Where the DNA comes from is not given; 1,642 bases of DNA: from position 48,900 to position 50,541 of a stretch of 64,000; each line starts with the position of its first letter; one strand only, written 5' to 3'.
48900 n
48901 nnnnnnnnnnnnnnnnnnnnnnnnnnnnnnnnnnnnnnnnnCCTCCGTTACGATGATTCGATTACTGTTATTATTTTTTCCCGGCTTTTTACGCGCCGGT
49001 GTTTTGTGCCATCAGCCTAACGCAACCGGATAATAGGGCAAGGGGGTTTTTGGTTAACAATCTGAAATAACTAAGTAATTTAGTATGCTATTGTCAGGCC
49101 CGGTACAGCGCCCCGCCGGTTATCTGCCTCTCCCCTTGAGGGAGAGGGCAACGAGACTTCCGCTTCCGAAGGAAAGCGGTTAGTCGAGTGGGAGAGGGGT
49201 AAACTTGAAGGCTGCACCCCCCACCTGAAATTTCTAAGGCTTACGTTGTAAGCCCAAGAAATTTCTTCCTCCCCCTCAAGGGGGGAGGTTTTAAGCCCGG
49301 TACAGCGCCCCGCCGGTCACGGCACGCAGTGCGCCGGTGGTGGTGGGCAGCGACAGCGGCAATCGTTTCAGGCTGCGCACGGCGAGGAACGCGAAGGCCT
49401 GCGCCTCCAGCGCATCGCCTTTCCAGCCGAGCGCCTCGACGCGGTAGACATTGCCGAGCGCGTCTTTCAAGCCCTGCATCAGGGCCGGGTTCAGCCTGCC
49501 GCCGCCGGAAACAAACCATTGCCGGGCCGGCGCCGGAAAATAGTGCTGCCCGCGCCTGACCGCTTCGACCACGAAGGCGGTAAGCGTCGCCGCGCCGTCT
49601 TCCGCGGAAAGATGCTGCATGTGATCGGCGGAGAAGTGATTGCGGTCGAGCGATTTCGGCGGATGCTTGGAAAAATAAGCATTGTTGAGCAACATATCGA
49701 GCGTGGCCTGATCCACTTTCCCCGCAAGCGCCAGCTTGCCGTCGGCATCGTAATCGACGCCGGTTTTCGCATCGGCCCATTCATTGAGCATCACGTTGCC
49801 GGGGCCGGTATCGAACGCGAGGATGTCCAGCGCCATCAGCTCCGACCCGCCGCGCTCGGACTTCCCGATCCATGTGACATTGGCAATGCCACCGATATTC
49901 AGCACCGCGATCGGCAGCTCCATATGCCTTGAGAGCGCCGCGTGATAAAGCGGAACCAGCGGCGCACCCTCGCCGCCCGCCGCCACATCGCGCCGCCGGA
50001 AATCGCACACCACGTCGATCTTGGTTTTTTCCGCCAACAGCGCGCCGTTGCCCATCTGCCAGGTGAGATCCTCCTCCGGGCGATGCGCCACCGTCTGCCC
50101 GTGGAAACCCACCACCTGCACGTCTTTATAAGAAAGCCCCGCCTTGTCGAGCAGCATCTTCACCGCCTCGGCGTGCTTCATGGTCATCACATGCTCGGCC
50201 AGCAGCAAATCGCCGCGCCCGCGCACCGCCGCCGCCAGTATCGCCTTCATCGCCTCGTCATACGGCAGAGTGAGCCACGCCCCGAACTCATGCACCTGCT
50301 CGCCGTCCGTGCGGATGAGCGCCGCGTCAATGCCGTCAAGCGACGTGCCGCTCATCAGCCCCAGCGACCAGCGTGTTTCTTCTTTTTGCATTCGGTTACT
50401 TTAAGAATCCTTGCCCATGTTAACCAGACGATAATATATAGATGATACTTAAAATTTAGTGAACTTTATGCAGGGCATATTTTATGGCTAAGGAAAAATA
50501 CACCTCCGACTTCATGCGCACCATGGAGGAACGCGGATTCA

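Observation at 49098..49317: Second copy of the 174-bp element at the anmK stop, with a perfect 23-bp duplication and a relic stop codon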

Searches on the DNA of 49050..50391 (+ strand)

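Call 4: search_dna_similar(query=window:49121-49294:+, collection=plasmids, mode=distant, max_rows=30)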
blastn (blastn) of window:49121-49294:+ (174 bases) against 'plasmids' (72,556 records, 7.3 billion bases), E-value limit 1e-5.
No match.

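Call 72: search_rna_families(source=window, start=49050, end=49350, threshold=evalue, max_evalue=10)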
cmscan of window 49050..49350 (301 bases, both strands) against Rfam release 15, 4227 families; matches with E-value up to 10: 7.
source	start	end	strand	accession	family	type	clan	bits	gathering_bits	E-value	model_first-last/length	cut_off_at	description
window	49216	49291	-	RF01762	whalefall-1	Gene; sRNA;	-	25.3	37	0.00012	1-56/56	no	Whalefall-1 RNA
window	49225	49266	-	RF03735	mir-1502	Gene; miRNA;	-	19.2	66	1.4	1-59/59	no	mir-1502 microRNA precursor family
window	49226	49267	+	RF03735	mir-1502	Gene; miRNA;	-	16.1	66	7.7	1-59/59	no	mir-1502 microRNA precursor family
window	49270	49350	-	RF01721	Pseudomon-groES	Cis-reg;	-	12.9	50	4.7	33-111/111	5'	Pseudomon-groES RNA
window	49270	49286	-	RF02977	THF-II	Cis-reg;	-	12.5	41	9.2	13-30/39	no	THF-II riboswitch (folE RNA)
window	49130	49293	+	RF02766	Ysr49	Gene; sRNA;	-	12.3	95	6.3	1-124/124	no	Yersinia sRNA 49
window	49050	49086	+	RF02671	Ysr35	Gene; sRNA;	-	10.7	428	0.68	303-339/339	5'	Yersinia sRNA 35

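Call 74: search_rna_families(source=window, start=49200, end=49310, threshold=evalue, max_evalue=0.01, show_alignments=1)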
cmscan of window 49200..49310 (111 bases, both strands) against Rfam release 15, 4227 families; matches with E-value up to 0.01: 1.
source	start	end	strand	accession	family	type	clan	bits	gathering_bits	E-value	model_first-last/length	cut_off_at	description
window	49216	49291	-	RF01762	whalefall-1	Gene; sRNA;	-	25.3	37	4.5e-05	1-56/56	no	Whalefall-1 RNA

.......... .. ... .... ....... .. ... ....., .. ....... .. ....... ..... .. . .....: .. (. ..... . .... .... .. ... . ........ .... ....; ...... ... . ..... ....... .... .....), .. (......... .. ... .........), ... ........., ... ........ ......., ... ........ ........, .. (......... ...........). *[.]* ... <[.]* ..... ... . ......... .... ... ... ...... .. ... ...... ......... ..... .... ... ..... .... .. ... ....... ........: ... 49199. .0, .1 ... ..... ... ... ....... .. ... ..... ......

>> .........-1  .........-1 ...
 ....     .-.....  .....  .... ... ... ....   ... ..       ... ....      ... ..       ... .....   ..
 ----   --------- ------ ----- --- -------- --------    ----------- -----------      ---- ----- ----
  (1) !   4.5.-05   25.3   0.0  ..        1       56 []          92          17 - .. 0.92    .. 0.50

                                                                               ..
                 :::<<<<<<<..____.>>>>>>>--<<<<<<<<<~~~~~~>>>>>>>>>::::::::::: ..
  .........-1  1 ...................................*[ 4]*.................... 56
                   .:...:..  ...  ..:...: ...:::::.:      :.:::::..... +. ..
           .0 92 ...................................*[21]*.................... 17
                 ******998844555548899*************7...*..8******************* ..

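Call 76: search_rna_families(sources=[L017, L028, L057, L044, L056, L020, L009, L043, L073, L074, L104, L124, L021, L012, L053, L092, L001, L086], threshold=gathering)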
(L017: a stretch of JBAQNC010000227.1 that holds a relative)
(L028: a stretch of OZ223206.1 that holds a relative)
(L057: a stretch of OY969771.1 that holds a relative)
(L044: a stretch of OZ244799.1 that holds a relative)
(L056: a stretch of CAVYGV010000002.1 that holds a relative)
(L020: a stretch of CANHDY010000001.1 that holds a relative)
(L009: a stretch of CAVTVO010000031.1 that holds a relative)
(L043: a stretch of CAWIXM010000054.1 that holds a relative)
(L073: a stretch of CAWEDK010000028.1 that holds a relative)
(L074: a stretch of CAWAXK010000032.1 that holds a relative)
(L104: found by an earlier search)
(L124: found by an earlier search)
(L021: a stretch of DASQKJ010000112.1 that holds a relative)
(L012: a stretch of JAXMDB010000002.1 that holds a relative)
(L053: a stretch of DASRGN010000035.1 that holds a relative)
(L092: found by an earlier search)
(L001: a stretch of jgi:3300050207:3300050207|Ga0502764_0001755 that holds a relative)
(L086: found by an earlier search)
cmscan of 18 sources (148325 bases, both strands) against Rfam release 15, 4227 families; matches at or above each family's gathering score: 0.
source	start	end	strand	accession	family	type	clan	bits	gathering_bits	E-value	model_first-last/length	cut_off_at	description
